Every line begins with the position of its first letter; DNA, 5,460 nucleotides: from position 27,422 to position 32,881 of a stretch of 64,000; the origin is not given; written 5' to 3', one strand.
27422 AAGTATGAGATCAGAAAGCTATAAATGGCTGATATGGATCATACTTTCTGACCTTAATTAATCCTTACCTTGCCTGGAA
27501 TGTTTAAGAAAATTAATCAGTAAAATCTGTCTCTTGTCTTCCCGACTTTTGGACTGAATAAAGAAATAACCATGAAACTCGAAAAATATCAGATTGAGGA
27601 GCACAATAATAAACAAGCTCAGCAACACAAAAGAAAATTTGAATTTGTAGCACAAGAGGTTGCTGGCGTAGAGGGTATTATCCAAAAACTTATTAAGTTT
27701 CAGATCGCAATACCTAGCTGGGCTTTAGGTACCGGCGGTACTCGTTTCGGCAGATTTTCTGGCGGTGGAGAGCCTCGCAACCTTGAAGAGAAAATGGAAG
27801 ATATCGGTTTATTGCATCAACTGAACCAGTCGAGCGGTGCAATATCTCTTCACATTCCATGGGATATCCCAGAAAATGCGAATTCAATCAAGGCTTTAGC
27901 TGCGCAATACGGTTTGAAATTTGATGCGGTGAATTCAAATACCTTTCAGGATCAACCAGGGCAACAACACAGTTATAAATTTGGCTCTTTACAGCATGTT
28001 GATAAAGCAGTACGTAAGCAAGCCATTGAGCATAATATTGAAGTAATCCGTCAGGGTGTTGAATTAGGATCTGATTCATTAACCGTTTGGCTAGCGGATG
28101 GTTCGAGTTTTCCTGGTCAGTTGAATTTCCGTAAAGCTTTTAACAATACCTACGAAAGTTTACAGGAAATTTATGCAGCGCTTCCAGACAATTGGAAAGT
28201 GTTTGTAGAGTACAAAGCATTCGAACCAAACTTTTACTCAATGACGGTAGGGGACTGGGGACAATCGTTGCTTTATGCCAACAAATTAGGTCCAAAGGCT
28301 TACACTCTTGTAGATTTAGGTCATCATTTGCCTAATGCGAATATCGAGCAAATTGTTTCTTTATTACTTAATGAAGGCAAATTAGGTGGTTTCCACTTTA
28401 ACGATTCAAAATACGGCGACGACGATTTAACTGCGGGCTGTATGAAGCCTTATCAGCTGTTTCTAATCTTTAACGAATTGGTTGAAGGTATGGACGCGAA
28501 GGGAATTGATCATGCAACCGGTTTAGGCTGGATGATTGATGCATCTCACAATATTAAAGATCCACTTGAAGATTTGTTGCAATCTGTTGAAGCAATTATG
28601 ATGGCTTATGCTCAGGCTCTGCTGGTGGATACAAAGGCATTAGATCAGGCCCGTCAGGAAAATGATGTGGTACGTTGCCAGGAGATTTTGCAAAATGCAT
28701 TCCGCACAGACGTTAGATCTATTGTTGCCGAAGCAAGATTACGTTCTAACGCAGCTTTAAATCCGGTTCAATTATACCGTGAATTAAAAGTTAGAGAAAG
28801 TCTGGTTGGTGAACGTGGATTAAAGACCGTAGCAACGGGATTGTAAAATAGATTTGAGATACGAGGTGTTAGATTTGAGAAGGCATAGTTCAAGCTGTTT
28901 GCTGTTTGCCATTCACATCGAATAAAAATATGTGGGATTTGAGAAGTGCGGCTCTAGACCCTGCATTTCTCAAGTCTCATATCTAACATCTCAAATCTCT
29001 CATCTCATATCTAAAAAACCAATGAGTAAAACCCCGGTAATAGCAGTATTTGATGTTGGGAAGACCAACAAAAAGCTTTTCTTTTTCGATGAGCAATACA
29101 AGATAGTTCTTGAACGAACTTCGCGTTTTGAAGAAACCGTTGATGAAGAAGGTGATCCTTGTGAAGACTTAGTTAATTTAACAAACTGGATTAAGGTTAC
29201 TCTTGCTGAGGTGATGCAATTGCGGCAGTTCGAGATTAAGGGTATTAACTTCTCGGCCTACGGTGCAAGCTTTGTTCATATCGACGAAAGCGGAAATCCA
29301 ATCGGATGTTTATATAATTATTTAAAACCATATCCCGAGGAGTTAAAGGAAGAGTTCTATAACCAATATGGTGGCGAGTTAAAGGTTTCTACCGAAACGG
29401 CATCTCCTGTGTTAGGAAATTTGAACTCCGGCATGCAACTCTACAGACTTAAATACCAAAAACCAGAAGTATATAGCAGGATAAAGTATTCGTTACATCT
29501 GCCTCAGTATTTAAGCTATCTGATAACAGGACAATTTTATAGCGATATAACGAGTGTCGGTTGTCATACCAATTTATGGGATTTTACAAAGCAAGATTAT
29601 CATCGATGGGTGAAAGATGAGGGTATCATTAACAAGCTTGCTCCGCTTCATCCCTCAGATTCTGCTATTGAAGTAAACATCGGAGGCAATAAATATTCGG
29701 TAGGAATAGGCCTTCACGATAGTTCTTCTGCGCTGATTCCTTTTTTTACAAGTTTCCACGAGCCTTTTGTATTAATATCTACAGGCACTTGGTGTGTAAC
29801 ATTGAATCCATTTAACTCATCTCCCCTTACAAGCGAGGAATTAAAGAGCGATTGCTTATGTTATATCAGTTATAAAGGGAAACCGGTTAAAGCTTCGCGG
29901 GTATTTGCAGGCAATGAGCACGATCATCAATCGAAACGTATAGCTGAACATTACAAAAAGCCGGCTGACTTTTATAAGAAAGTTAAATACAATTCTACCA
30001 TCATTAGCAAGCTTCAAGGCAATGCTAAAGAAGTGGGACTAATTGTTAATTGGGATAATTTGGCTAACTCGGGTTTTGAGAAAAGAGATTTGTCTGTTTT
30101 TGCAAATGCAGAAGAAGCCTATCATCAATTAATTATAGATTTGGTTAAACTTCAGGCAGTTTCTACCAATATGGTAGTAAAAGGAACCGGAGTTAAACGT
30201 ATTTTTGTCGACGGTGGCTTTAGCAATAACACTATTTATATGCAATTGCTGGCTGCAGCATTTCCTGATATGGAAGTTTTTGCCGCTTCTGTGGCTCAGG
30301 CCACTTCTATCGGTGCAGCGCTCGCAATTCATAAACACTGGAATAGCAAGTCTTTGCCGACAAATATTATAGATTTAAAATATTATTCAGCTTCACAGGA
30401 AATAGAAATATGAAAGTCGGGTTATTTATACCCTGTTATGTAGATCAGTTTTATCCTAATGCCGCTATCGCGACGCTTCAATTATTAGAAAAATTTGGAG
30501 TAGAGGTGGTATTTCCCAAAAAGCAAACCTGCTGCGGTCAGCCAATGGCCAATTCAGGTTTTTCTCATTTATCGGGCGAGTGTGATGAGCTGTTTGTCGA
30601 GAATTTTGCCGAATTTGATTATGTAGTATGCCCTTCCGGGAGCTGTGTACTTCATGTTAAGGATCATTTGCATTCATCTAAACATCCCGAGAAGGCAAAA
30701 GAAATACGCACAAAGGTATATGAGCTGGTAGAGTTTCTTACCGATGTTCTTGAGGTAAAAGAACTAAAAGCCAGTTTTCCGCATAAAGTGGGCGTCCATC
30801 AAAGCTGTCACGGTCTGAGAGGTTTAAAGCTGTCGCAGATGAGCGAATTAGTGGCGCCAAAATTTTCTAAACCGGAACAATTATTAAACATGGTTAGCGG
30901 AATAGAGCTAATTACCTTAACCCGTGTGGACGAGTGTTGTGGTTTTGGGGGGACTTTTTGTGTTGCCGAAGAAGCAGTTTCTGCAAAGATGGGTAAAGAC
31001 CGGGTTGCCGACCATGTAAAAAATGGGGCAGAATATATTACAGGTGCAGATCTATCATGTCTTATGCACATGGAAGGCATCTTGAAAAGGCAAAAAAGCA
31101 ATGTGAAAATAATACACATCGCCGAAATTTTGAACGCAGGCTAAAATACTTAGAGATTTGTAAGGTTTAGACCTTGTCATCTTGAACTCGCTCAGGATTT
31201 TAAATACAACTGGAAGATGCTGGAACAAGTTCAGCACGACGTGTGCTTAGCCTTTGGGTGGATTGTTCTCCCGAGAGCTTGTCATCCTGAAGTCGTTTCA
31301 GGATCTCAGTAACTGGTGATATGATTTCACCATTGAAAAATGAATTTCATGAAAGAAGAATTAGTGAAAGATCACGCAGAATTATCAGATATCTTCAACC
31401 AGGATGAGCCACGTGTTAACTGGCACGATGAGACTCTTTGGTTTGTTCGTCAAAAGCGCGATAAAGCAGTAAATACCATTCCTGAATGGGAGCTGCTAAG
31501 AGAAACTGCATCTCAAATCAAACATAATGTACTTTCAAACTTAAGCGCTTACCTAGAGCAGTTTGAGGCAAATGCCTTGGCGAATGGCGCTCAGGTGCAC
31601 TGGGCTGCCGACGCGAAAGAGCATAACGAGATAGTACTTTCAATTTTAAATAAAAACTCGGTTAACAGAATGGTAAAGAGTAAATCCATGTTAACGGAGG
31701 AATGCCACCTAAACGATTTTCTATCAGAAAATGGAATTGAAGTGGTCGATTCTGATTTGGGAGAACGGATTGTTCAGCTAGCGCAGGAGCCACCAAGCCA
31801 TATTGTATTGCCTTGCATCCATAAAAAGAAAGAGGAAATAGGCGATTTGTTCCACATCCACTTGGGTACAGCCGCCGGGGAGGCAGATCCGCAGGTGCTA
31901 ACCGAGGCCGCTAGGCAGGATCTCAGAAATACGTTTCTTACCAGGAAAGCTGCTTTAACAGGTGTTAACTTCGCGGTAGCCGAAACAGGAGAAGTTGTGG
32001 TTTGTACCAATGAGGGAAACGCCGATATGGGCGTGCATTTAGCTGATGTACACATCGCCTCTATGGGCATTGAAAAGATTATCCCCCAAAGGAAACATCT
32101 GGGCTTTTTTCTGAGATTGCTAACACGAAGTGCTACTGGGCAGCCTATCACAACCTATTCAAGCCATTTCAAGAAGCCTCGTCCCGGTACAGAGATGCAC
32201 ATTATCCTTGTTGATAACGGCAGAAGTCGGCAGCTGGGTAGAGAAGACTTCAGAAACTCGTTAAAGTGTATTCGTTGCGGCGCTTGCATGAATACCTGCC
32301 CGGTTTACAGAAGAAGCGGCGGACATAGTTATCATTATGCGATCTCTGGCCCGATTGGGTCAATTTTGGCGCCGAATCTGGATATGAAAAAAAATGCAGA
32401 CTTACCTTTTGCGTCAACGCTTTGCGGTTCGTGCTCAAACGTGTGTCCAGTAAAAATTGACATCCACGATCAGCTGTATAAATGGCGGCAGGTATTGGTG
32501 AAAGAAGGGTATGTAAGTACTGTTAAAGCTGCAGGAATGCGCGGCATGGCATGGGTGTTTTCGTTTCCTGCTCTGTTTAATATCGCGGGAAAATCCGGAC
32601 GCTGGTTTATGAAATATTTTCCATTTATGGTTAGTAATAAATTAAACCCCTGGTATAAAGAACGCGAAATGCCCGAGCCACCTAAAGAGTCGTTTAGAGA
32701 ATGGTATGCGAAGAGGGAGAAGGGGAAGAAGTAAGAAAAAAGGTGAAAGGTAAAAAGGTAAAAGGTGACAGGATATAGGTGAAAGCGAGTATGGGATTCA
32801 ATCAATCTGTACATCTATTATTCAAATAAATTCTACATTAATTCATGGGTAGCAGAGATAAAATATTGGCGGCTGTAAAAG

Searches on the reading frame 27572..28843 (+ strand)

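Call 33: search_protein_families(library=pfam, proteins=[window:27572-28843:+])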
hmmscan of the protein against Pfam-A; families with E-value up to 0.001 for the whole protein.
window:27572-28843:+ (424 aa): 1 family
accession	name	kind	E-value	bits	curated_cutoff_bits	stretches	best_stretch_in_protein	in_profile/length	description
PF01261.30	AP_endonuc_2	-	2.5e-08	34.4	31.1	1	100-285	27-194/249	Xylose isomerase-like TIM barrel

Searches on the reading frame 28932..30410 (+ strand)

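Call 33: search_protein_families(library=pfam, proteins=[window:28932-30410:+])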
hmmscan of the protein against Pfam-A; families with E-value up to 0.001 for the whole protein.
window:28932-30410:+ (493 aa): 3 families
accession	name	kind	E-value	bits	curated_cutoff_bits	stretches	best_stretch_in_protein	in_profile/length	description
PF21546.3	FGGY_C_2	-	1.1e-16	61.6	27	1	277-468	2-187/191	Carbohydrate kinase FGGY, C-terminal domain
PF00370.27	FGGY_N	-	1.1e-13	51.8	28.8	1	37-227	2-192/245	FGGY family of carbohydrate kinases, N-terminal domain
PF02782.22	FGGY_C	-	2.5e-06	27.9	27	1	417-465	145-193/198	FGGY family of carbohydrate kinases, C-terminal domain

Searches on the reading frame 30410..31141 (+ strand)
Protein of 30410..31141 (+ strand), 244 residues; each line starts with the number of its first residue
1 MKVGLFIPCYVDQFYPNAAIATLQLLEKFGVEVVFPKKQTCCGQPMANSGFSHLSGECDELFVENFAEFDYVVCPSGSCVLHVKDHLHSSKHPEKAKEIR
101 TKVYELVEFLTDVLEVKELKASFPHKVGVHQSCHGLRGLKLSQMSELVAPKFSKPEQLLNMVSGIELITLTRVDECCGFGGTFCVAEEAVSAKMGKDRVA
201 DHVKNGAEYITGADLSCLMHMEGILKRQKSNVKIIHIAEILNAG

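Call 33: search_protein_families(library=pfam, proteins=[window:30410-31141:+])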
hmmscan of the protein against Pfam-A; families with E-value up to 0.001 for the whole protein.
window:30410-31141:+ (244 aa): 1 family
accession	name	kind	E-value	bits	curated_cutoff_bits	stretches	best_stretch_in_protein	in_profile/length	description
PF02754.22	CCG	-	1.6e-26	92.6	20.6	2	3-83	1-84/85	Cysteine-rich domain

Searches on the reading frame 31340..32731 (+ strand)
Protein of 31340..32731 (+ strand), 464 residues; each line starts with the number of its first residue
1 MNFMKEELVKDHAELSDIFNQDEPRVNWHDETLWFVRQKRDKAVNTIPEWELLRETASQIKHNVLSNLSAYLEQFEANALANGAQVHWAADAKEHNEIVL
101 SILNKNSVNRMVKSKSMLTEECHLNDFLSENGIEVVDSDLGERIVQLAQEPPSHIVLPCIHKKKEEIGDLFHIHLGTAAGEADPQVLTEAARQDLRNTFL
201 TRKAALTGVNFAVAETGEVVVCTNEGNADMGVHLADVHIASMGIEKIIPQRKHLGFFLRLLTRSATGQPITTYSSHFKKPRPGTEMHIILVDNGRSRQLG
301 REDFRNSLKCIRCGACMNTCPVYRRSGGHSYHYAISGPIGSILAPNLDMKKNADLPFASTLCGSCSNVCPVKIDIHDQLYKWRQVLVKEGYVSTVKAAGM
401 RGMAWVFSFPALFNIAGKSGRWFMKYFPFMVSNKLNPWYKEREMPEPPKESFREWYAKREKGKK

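Call 33: search_protein_families(library=pfam, proteins=[window:31340-32731:+])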
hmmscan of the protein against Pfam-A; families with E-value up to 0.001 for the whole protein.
window:31340-32731:+ (464 aa): 15 families
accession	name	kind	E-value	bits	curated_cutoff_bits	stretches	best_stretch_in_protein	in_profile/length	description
PF02589.21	LUD_dom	-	6.4e-37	127.6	22.6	1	72-287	1-171/189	LUD domain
PF13183.11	Fer4_8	-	5.4e-14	52.9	27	1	308-373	3-68/68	4Fe-4S dicluster domain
PF11870.13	LutB_C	-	1e-08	35.9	26.8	1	392-461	23-88/88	Lactate utilisation protein B, C-terminal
PF13534.11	Fer4_17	-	1.6e-07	32.2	22.2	1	309-374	1-61/61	4Fe-4S dicluster domain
PF00037.32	Fer4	-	6.1e-07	29.4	21.1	1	308-322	6-20/24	4Fe-4S binding domain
PF13237.11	Fer4_10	-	7.7e-07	29.4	25.5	1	305-370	4-53/53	4Fe-4S dicluster domain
PF12797.12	Fer4_2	-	7.5e-06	26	24.5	1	304-322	4-22/22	4Fe-4S binding domain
PF13746.11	Fer4_18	-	2.1e-05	25.1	27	0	359-379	61-81/114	4Fe-4S dicluster domain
PF12838.12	Fer4_7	-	4.6e-05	24.2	27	1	309-373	1-52/52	4Fe-4S dicluster domain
PF12798.12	Fer4_3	-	5.2e-05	24.2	27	0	310-322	1-13/15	4Fe-4S binding domain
PF12800.12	Fer4_4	-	5.2e-05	23.7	24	1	309-323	3-17/17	4Fe-4S binding domain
PF12837.12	Fer4_6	-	0.00014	22.1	25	0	309-322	8-21/24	4Fe-4S binding domain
PF13187.11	Fer4_9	-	0.00032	21.1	27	0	308-321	35-48/52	4Fe-4S dicluster domain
PF13484.11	Fer4_16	-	0.00056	21.1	30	0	309-371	1-65/66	4Fe-4S double cluster binding domain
PF14697.11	Fer4_21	-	0.00075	20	35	0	309-321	7-19/59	4Fe-4S dicluster domain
